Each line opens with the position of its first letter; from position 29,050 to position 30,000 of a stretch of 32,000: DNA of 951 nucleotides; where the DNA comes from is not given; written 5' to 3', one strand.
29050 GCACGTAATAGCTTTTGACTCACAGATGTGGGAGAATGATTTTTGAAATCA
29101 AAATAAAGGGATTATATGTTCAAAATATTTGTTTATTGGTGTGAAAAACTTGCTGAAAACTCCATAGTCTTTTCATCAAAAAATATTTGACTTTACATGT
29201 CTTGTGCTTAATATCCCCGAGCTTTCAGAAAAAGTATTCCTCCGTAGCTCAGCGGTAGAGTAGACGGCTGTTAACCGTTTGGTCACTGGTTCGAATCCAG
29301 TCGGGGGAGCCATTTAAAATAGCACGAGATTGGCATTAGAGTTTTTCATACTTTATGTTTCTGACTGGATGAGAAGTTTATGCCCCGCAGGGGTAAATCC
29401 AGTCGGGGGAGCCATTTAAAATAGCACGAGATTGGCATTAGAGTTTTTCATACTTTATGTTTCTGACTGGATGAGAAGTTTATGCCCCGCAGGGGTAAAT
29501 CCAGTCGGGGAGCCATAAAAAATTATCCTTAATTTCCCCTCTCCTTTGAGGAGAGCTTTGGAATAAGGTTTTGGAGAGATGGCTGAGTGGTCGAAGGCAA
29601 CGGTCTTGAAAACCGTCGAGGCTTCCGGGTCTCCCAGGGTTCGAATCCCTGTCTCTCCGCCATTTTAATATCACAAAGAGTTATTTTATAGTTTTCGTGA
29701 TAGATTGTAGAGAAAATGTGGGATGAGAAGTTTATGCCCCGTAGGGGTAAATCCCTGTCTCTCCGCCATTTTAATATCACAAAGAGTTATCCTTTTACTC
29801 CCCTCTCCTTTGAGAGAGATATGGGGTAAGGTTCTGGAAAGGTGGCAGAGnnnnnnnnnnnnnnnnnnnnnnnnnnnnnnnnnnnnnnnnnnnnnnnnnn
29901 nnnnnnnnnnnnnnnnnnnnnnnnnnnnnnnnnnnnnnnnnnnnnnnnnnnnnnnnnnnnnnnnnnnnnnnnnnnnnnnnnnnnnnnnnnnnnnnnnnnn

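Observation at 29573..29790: tRNA-Ser(UGA) carries one 106-bp unit of the same family, with a 41-bp duplicated att-like segment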

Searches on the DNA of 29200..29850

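Call 9: search_rna_families(source=window, start=29200, end=29850, threshold=evalue, max_evalue=10, show_alignments=3)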
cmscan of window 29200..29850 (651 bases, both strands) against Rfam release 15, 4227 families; matches with E-value up to 10: 9.
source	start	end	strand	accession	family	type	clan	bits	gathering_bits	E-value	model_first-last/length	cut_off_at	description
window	29238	29309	+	RF00005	tRNA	Gene; tRNA;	CL00001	66.3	29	3.4e-14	1-71/71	no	tRNA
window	29573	29659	+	RF00005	tRNA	Gene; tRNA;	CL00001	58.1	29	6e-12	1-71/71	no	tRNA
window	29608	29659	-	RF04351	Plastid-psbl-rps4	Cis-reg;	-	34.3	68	2e-05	1-53/53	no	Plastid-psbl-rps4 3UTR RNA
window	29563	29713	+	RF02223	sX4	Gene; sRNA;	-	32.2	70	6e-05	1-167/167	no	Proteobacterial sRNA sX4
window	29280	29430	-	RF02194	HPnc0260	Gene; antisense;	-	28.2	59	0.99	1-156/156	no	Bacterial antisense RNA HPnc0260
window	29635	29651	+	RF01684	mascRNA-menRNA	Gene;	-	15.8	42.5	2.8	33-49/56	no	MALAT1-associated small cytoplasmic RNA/MEN beta RNA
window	29238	29310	-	RF04354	Plastid-ycf2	Cis-reg;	-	14.4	65.7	6.6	1-75/75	no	Plastid-ycf2 5UTR RNA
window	29709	29746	+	RF02474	GlsR5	Gene; snRNA; snoRNA; CD-box;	-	12.7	100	3.2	1-89/89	no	Small nucleolar RNA GlsR5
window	29430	29585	+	RF02193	TCL6_3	Gene; lncRNA;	-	12.2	40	4.3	1-139/139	no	T-cell leukemia/lymphoma 6 conserved region 3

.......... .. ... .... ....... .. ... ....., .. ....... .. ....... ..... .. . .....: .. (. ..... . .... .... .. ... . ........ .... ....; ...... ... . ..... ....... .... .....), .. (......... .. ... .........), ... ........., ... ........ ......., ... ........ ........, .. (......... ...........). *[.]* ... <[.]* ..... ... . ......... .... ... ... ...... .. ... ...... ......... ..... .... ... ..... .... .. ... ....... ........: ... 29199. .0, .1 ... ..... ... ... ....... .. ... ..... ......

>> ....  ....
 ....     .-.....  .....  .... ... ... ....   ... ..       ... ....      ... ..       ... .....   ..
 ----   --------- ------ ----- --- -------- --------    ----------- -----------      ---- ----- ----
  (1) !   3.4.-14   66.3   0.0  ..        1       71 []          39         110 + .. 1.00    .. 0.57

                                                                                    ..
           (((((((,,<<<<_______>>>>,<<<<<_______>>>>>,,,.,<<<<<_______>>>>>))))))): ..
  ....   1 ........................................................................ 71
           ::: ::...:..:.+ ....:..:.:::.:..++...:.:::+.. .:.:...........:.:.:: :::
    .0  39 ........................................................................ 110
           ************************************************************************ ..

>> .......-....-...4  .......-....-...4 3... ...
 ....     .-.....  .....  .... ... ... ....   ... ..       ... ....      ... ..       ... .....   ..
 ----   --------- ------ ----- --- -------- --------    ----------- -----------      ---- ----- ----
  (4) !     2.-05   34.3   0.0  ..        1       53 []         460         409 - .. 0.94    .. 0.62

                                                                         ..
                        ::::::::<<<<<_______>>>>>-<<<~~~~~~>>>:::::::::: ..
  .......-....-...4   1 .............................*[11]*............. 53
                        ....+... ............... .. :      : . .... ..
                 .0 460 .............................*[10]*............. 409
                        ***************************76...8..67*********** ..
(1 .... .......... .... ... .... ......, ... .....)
